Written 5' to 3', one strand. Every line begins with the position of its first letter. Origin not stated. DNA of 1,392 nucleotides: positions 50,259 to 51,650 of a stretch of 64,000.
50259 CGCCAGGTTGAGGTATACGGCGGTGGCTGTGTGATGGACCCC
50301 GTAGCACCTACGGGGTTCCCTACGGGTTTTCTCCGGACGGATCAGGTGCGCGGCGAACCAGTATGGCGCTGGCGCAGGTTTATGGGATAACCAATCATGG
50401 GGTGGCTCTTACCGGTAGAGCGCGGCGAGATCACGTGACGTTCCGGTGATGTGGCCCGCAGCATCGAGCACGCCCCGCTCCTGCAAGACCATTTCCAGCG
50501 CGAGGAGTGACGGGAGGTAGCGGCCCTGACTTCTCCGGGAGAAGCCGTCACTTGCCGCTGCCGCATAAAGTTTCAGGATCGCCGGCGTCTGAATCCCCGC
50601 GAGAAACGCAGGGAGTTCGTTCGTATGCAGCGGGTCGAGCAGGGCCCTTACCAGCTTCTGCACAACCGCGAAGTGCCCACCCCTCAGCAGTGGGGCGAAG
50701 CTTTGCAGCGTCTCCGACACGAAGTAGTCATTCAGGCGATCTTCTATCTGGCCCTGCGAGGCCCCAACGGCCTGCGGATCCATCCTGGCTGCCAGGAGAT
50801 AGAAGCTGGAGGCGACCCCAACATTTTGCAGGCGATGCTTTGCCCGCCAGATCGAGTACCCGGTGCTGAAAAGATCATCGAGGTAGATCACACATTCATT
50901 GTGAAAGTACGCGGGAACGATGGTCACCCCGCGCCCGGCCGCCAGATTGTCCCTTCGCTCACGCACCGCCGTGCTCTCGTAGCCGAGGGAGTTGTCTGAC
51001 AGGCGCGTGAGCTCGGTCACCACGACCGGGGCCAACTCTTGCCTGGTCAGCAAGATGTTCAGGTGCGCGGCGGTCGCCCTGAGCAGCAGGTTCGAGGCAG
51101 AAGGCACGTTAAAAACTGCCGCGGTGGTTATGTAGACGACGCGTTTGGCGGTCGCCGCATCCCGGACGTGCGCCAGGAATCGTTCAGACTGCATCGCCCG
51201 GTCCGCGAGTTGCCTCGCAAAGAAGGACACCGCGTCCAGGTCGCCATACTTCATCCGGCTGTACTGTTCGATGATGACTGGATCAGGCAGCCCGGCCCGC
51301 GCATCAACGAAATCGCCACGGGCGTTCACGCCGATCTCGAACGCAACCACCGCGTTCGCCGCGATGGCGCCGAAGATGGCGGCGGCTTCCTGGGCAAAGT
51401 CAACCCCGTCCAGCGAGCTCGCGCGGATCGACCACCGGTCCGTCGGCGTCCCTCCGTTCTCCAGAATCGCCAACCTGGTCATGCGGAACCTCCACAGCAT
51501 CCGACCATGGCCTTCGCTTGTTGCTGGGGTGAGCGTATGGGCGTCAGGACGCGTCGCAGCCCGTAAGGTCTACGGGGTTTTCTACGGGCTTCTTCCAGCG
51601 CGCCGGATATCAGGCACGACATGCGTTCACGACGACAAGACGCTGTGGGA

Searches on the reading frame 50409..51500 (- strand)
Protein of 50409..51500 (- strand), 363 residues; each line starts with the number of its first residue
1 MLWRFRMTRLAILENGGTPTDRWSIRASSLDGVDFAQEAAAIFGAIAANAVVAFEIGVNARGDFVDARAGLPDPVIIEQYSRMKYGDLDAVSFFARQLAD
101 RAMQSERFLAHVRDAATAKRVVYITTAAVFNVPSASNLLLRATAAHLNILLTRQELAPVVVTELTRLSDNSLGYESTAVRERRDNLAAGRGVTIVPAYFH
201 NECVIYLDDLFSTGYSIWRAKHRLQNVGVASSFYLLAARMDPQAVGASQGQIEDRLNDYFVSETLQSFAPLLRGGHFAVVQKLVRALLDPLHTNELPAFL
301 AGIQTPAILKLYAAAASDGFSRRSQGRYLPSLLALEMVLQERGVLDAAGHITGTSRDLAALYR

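Call 27: search_protein_families(library=pfam, proteins=[window:50409-51500:-], max_evalue=0.0001)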
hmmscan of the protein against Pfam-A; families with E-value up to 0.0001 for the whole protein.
window:50409-51500:- (363 aa): 1 family
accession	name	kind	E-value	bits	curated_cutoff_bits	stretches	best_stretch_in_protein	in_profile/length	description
PF15610.12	PRTase_3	-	1.9e-14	54.1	28.7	1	77-320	20-251/264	PRTase ComF-like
